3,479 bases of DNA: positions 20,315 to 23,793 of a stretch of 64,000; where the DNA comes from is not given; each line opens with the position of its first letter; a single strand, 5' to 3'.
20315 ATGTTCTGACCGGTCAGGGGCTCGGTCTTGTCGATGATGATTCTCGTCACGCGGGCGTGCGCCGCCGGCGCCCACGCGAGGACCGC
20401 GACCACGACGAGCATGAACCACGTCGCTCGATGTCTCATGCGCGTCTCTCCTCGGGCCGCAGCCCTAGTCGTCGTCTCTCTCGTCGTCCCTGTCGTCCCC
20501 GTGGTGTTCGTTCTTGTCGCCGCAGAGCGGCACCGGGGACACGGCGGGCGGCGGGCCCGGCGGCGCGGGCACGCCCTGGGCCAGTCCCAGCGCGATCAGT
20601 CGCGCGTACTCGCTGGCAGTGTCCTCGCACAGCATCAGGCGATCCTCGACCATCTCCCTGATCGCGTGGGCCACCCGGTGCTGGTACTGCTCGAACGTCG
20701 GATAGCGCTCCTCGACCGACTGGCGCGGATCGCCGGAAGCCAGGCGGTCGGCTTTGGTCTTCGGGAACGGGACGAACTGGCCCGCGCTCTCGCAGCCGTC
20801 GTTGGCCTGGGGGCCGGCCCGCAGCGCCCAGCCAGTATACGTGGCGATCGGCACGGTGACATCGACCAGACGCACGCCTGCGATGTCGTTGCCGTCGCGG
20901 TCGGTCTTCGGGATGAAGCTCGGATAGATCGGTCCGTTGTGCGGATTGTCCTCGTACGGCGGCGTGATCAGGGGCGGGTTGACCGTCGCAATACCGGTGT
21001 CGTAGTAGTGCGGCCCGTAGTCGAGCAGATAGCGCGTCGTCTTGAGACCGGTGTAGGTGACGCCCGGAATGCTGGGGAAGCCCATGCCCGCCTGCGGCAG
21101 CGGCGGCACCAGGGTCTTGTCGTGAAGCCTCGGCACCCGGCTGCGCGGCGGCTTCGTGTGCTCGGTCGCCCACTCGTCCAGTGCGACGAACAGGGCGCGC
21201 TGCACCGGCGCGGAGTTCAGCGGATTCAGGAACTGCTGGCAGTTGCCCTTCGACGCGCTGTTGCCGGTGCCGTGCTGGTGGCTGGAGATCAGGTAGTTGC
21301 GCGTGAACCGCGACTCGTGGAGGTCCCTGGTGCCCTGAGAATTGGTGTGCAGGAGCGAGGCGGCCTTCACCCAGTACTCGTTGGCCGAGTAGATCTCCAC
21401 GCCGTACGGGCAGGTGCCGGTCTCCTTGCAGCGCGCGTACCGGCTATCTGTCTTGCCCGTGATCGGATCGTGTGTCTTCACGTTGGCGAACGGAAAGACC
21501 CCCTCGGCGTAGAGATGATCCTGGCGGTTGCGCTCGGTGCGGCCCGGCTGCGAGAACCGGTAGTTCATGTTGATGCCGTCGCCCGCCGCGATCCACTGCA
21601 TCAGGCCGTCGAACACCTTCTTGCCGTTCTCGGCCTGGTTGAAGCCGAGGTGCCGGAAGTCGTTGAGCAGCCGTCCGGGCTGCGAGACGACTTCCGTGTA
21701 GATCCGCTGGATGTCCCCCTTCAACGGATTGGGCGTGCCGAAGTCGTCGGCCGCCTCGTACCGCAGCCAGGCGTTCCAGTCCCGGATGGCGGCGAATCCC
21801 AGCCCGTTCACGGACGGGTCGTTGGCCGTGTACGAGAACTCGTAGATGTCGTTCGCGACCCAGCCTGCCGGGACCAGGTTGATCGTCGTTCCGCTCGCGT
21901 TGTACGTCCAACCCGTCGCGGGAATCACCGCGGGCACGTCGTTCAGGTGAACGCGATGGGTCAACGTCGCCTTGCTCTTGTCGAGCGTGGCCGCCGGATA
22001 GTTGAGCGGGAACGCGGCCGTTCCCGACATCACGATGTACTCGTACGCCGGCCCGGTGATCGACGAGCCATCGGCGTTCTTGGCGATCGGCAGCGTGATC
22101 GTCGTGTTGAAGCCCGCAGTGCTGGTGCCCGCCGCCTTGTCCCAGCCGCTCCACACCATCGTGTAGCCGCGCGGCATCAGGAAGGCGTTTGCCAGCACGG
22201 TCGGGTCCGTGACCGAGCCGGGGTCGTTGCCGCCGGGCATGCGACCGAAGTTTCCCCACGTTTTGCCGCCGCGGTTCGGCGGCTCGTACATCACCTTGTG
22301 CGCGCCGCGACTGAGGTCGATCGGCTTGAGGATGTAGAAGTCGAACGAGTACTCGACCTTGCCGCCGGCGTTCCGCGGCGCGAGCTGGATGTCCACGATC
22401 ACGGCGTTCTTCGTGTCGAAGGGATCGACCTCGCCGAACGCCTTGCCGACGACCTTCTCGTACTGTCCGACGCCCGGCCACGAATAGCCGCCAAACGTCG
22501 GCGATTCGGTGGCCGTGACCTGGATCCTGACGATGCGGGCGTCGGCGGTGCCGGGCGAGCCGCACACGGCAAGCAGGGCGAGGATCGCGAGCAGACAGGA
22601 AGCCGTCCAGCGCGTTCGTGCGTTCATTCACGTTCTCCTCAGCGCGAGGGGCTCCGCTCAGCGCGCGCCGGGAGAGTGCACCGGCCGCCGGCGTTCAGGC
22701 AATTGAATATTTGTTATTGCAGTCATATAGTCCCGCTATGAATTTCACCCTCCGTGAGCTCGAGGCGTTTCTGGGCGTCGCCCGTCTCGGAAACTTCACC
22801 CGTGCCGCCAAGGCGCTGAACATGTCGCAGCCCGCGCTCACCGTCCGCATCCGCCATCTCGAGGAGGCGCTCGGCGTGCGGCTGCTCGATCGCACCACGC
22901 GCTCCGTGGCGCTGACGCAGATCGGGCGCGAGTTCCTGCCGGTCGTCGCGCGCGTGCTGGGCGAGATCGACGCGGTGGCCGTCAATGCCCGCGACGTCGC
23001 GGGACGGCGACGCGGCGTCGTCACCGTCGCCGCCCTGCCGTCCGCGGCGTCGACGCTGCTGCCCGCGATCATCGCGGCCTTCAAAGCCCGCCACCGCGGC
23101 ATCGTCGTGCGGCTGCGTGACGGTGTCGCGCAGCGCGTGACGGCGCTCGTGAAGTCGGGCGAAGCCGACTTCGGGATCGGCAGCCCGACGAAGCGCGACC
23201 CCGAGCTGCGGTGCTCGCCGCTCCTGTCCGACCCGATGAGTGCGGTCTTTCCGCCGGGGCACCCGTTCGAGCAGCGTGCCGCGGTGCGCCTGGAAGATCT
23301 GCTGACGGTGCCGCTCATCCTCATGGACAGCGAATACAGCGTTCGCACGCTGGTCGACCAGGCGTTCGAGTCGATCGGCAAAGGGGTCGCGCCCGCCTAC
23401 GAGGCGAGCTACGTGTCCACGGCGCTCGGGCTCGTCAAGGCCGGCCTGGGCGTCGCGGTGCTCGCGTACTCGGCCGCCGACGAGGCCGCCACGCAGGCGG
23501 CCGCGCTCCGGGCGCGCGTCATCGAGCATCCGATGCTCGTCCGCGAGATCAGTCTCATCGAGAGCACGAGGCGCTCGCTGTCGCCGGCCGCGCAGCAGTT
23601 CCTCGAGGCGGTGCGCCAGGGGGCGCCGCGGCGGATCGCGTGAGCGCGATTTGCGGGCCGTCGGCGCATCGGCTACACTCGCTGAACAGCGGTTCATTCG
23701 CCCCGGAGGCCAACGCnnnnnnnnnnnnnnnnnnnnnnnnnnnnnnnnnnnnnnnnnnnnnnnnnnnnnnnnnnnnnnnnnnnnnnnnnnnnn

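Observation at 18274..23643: Tandem paralogous ~720-aa secreted proteins of unrecognised family, divergent from a LysR regulator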

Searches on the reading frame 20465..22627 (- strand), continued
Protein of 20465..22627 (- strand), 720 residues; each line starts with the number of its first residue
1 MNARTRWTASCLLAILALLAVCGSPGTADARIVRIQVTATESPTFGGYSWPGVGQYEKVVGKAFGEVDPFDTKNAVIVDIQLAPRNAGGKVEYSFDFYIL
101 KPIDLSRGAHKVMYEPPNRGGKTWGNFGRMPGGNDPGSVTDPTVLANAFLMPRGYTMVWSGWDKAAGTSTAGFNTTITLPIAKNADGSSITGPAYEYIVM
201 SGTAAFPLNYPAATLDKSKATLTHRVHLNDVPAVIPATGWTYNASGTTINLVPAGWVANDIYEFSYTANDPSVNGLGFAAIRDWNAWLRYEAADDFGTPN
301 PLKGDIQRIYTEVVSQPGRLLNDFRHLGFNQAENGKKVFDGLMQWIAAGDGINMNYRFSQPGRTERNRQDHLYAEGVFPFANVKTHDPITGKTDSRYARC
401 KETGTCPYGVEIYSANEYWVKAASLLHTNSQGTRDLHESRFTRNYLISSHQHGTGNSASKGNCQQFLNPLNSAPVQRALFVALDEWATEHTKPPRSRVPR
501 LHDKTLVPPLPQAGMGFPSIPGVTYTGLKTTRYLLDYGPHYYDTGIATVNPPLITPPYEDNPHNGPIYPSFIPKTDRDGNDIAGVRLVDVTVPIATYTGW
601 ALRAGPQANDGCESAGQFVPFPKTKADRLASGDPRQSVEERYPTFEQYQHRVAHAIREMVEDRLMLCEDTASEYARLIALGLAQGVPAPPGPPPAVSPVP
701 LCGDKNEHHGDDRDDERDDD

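Call 85: find_related_loci(query=window:20465-22627:-, collection=metagenome_contigs, flank=6000)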
Query window:20465-22627:- (720 aa) in metagenome_contigs; peptide patterns used: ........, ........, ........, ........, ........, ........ (x = any residue, [..] = any of these).
600 stretches matched a pattern (row limit reached: there are more); 583 encode a relative of the query (tblastn E <= 1e-3); the best 80 are kept; 80 distinct loci.
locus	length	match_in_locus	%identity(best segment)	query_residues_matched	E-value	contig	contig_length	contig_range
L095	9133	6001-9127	99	1-720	0e+0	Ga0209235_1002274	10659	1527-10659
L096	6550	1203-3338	83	1-712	0e+0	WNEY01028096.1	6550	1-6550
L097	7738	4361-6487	83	1-709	0e+0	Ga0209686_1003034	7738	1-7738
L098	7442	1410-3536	83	1-709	0e+0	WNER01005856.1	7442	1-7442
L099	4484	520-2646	80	13-715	0e+0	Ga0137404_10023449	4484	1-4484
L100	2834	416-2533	78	1-702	0e+0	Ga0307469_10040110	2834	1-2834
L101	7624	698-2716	80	31-702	0e+0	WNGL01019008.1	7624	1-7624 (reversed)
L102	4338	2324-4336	79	28-698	0e+0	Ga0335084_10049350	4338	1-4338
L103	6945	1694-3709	80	31-702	0e+0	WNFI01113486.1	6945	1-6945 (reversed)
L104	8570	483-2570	77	16-714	0e+0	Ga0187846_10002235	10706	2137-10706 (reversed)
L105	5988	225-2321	78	1-705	0e+0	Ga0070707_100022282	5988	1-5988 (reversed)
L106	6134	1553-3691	75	13-719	0e+0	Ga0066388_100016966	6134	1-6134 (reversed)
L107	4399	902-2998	78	1-705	0e+0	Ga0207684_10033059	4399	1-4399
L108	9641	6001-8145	76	10-708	0e+0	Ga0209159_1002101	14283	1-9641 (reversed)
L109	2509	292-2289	79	7-678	0e+0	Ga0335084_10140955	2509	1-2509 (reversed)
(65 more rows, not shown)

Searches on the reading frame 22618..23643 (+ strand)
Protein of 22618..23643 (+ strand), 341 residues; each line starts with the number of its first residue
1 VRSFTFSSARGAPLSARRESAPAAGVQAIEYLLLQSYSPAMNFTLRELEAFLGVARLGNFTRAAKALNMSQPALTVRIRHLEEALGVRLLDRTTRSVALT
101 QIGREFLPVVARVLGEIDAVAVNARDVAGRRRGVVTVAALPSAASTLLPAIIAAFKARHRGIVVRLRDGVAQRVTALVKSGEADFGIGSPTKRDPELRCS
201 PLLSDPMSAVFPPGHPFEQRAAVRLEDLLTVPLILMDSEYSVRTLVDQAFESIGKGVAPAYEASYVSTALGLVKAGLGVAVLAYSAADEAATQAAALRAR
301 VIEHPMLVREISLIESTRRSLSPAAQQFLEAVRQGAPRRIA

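Call 3: search_protein_families(library=pfam, proteins=[window:22618-23643:+], max_evalue=1)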
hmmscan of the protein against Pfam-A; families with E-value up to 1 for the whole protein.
window:22618-23643:+ (341 aa): 3 families
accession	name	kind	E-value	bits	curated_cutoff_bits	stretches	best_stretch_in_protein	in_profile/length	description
PF03466.25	LysR_substrate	-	2.6e-47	161.4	28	1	129-335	2-207/209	LysR substrate binding domain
PF00126.33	HTH_1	-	2.7e-22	78.9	26.6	1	45-104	1-60/60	Bacterial regulatory helix-turn-helix protein, lysR family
PF13556.12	HTH_30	-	0.0001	22.5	27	1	48-95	5-50/59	PucR C-terminal helix-turn-helix domain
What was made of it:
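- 22738..23643 (+): LysR-type transcriptional regulator, 301 aa (HTH_1 plus LysR_substrate domains). Pfam E=2.7e-22 and 2.6e-47 (call 3).
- On LysR-type transcriptional regulator: PF00126 E=2.7e-22 and PF03466 E=2.6e-47 (call 3).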

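Call 4: search_protein_families(library=ncbifam, proteins=[window:22618-23643:+], max_evalue=1)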
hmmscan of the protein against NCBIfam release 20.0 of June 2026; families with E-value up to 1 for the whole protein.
window:22618-23643:+ (341 aa): 54 families (the best 25 are shown)
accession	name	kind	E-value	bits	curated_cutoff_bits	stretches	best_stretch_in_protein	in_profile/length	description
NF052633.1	LysR_TF_PsrA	exception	1.3e-53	181.9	540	1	41-327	3-287/297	L-proline-binding transcription factor PsrA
NF053705.1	TransRegGltCGpos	equivalog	1.3e-46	159.2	350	1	45-333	3-290/300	glutamate biosynthesis transcriptional regulator GltC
NF008416.0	PRK11242.1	equivalog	2.1e-46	158.6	277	1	45-334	3-289/300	transcriptional regulator CynR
NF040786.1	LysR_Sec_metab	equivalog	7e-43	146.7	250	1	45-334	3-296/298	selenium metabolism-associated LysR family transcriptional regulator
TIGR03339.1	phn_lysR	subfamily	1.9e-39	135.6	341.1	1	47-330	1-277/279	aminoethylphosphonate catabolism associated LysR family transcriptional regulator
NF045775.1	acetoin_reg_AlsR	exception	2.6e-39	135.5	430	1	45-333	3-289/290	acetoin biosynthesis transcriptional regulator AlsR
NF007385.0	PRK09906.1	equivalog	1.4e-35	122.9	356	1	45-332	3-287/296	DNA-binding transcriptional regulator HcaR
NF009327.0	PRK12684.1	subfamily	9.4e-35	120.3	402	1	59-292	18-253/313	CysB family HTH-type transcriptional regulator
TIGR02424.1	TF_pcaQ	equivalog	3.2e-34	118.2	303.8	1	44-334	4-296/300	pca operon transcription factor PcaQ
NF047520.1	trans_act_CidR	equivalog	2.9e-33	115.3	415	1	45-334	3-290/292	cidABC operon transcriptional activator CidR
NF045990.1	TransRegCbbRRhodb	equivalog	1.7e-30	106.1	450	1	43-333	6-297/304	LysR family regulator CbbR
NF040889.1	trans_reg_YeiE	equivalog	2.6e-30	105.6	480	1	41-333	1-287/288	DNA-binding transcriptional regulator YeiE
NF008239.0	PRK11013.1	equivalog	5.3e-29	101.2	288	1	41-336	2-294/309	LysR family transcriptional regulator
NF007439.0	PRK09986.1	equivalog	1.7e-28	99.9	290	1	44-287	8-254/296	LysR family transcriptional regulator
NF009324.0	PRK12679.1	equivalog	3.2e-28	98.7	491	1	59-293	18-254/316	HTH-type transcriptional regulator Cbl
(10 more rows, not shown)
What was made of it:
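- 22738..23643 (+): All NCBIfam equivalog hits fall below their cut-offs, so the effector is unknown (call 4).
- Closest known: LysR-type transcriptional regulators with divergent target operons. Different: The best is PsrA at 182 bits against a 540-bit cut-off (call 4).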
